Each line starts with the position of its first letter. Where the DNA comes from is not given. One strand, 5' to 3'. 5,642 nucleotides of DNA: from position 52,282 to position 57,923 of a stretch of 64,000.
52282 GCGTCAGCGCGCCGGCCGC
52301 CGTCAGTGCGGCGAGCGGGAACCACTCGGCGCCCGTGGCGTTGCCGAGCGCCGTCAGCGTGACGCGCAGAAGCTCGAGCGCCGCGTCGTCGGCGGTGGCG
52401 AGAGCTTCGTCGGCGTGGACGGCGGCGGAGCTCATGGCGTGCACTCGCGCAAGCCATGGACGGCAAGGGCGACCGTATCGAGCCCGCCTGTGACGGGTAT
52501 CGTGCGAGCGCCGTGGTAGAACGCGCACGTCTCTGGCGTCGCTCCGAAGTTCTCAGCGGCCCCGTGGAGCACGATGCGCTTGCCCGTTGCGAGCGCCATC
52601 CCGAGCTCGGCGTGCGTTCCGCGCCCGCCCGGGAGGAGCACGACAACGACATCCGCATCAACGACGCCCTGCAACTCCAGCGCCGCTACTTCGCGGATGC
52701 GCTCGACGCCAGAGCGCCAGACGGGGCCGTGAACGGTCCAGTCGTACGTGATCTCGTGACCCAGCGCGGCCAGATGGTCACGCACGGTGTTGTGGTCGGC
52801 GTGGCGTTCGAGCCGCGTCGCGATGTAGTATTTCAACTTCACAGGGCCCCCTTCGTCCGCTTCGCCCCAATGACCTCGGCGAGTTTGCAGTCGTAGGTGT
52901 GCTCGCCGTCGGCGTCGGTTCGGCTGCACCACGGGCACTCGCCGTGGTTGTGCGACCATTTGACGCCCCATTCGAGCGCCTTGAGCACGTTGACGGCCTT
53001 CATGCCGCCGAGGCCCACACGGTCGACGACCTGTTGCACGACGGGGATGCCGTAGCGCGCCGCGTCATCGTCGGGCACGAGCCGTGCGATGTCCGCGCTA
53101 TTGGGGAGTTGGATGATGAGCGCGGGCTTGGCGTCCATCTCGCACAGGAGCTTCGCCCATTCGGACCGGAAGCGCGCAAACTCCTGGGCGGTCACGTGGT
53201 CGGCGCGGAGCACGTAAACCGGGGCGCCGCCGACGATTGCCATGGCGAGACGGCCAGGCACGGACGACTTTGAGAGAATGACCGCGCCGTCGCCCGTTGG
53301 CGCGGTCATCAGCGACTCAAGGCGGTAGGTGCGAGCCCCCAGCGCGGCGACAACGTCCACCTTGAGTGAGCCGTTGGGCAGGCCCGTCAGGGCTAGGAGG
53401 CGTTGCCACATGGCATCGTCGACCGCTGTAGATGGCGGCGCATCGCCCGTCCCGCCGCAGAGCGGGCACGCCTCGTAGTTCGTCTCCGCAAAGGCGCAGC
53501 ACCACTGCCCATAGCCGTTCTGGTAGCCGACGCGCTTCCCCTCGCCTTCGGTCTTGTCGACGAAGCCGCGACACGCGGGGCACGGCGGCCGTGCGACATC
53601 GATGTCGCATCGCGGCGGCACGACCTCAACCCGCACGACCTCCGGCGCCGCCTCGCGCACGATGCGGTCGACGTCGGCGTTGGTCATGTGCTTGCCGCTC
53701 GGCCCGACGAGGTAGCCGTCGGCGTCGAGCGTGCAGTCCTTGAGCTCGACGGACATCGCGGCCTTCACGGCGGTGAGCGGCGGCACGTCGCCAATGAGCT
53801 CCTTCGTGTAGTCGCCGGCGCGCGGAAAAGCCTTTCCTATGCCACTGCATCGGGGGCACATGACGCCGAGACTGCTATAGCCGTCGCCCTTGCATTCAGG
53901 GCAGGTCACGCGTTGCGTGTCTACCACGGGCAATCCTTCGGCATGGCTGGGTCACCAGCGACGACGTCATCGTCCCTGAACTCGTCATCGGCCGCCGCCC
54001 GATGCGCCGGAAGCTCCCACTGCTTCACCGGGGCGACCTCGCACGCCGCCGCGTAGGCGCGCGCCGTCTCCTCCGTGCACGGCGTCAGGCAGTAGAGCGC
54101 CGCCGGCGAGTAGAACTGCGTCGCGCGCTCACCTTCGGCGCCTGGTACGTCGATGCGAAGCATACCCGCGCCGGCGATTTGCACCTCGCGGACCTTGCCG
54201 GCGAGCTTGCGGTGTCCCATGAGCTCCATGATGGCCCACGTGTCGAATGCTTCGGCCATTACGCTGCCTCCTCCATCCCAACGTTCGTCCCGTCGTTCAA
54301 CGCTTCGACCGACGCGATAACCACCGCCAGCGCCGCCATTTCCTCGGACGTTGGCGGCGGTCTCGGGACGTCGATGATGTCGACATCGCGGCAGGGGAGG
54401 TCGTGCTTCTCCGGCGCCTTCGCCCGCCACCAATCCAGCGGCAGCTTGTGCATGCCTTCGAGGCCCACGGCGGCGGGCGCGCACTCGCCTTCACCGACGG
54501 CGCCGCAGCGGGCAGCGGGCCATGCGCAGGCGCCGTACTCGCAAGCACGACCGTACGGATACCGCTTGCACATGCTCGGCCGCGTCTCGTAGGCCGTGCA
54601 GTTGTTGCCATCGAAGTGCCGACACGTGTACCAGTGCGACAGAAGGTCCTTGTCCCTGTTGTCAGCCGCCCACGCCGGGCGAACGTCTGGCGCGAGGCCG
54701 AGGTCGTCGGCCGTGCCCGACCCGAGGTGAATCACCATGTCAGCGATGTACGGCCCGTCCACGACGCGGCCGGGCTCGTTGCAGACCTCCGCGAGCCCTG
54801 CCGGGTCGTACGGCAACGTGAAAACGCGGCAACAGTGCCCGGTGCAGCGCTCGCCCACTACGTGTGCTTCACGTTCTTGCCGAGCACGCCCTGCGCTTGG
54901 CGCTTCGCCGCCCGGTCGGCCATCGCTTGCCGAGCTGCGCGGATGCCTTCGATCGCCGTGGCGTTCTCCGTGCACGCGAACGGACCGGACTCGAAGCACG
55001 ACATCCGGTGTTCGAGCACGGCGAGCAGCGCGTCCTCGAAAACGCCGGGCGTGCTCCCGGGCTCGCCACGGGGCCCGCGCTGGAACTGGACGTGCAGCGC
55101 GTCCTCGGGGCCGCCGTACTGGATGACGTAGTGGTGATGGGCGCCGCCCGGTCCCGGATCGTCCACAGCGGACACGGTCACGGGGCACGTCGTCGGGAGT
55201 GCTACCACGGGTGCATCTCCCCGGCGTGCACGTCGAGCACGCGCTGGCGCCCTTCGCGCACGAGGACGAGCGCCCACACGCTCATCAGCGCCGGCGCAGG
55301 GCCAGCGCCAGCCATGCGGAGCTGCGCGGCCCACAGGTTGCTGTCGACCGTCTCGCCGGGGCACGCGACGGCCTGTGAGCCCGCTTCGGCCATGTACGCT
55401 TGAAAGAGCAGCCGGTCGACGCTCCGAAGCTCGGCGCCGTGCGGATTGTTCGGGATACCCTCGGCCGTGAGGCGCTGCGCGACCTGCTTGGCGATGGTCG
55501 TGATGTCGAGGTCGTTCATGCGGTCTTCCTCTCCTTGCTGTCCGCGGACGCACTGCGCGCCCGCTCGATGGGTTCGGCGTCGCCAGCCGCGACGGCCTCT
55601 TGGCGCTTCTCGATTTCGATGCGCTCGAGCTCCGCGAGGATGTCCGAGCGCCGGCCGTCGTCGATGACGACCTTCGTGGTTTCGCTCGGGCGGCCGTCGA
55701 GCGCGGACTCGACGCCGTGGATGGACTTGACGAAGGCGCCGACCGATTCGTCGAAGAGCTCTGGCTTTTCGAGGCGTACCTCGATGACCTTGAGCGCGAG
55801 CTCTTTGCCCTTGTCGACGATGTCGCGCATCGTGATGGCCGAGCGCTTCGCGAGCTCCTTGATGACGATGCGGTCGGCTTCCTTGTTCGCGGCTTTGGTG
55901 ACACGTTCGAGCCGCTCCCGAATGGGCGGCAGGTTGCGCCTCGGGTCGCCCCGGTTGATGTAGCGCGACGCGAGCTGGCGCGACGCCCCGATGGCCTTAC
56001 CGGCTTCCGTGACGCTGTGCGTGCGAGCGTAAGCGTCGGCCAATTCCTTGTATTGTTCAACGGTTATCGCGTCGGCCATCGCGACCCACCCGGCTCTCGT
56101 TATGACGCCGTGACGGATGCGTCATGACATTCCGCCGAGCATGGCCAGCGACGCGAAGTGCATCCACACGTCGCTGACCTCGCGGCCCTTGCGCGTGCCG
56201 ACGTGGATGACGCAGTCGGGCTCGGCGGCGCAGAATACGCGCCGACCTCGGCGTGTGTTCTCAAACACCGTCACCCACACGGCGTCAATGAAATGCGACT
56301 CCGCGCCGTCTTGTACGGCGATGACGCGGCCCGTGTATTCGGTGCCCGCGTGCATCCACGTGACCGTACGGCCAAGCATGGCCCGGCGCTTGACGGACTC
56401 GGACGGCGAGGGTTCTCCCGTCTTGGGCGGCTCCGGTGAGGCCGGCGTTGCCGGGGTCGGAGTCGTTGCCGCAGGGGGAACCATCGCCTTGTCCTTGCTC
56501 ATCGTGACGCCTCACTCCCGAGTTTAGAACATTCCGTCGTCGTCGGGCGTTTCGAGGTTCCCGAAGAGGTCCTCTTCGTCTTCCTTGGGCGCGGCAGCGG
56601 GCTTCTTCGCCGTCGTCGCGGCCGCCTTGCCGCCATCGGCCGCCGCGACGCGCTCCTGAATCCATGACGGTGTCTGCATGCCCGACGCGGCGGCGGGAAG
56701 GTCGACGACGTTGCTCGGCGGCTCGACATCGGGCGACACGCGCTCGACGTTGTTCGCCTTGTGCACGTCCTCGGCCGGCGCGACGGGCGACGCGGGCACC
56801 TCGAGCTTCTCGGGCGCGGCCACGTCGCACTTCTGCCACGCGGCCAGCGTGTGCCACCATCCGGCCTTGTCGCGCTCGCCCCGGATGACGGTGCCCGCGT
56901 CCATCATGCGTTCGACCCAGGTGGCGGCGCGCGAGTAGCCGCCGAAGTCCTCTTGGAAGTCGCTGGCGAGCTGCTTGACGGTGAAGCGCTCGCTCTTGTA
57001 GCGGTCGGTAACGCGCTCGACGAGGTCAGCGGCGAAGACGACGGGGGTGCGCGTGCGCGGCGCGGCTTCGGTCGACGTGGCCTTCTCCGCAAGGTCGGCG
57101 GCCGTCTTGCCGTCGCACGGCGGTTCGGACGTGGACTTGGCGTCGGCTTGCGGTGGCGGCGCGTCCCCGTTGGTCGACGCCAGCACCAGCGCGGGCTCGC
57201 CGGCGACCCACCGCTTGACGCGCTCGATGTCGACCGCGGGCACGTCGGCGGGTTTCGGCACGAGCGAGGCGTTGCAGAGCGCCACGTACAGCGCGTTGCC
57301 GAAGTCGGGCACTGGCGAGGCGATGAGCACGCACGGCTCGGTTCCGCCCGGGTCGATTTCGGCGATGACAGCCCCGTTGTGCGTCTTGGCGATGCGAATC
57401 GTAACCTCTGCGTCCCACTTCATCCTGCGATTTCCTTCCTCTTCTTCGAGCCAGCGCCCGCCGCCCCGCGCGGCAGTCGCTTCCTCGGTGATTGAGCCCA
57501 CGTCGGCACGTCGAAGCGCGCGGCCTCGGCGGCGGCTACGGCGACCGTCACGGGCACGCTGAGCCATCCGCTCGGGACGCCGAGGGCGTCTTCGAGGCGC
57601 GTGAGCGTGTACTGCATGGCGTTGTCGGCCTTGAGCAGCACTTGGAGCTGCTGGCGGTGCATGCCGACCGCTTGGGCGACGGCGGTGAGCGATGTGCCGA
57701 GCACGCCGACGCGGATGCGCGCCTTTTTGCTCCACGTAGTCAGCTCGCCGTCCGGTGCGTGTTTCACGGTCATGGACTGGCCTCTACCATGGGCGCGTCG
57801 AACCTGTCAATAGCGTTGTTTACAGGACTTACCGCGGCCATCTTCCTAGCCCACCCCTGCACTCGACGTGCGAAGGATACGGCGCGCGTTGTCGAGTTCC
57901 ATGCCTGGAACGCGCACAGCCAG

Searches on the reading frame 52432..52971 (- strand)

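Call 38: search_protein_families(library=pfam, max_evalue=0.01, proteins=[window:52432-52971:-])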
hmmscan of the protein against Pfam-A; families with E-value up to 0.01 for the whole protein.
window:52432-52971:- (179 aa): 2 families
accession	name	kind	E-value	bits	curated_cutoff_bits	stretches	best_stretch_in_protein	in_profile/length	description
PF05014.21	Nuc_deoxyrib_tr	-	5.2e-06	27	28.8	1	55-136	12-96/117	Nucleoside 2-deoxyribosyltransferase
PF15891.11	Nuc_deoxyri_tr2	-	0.0032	18.2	30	1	87-135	43-100/105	Nucleoside 2-deoxyribosyltransferase like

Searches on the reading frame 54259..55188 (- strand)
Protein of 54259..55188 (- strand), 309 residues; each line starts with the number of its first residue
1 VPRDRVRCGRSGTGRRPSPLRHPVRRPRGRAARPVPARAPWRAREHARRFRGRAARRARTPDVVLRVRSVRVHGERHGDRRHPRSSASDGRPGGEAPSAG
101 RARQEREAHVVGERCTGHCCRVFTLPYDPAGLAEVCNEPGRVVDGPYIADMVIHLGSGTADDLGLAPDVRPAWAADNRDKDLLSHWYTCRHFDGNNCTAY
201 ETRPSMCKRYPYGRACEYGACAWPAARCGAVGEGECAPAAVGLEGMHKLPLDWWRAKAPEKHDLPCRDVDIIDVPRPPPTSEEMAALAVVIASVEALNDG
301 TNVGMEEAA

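Call 38: search_protein_families(library=pfam, max_evalue=0.01, proteins=[window:54259-55188:-])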
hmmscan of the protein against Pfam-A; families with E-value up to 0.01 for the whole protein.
window:54259-55188:- (309 aa): 1 family
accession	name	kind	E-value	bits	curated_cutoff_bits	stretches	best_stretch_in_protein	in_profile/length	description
PF03692.20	CxxCxxCC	-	0.00049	21.2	23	1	179-214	36-73/85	Putative zinc- or iron-chelating domain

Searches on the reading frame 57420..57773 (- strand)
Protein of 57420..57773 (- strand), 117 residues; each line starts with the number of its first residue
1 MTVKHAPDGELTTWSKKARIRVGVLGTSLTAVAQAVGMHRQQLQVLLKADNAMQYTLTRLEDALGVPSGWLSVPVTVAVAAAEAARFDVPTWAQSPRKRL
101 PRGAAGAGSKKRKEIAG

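Call 39: search_protein_families(library=pfam, max_evalue=0.01, proteins=[window:57420-57773:-])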
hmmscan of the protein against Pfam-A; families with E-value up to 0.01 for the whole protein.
window:57420-57773:- (117 aa): 1 family
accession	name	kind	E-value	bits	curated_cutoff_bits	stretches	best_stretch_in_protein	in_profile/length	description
PF01381.28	HTH_3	-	0.00021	21.7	23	1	25-71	8-55/55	Helix-turn-helix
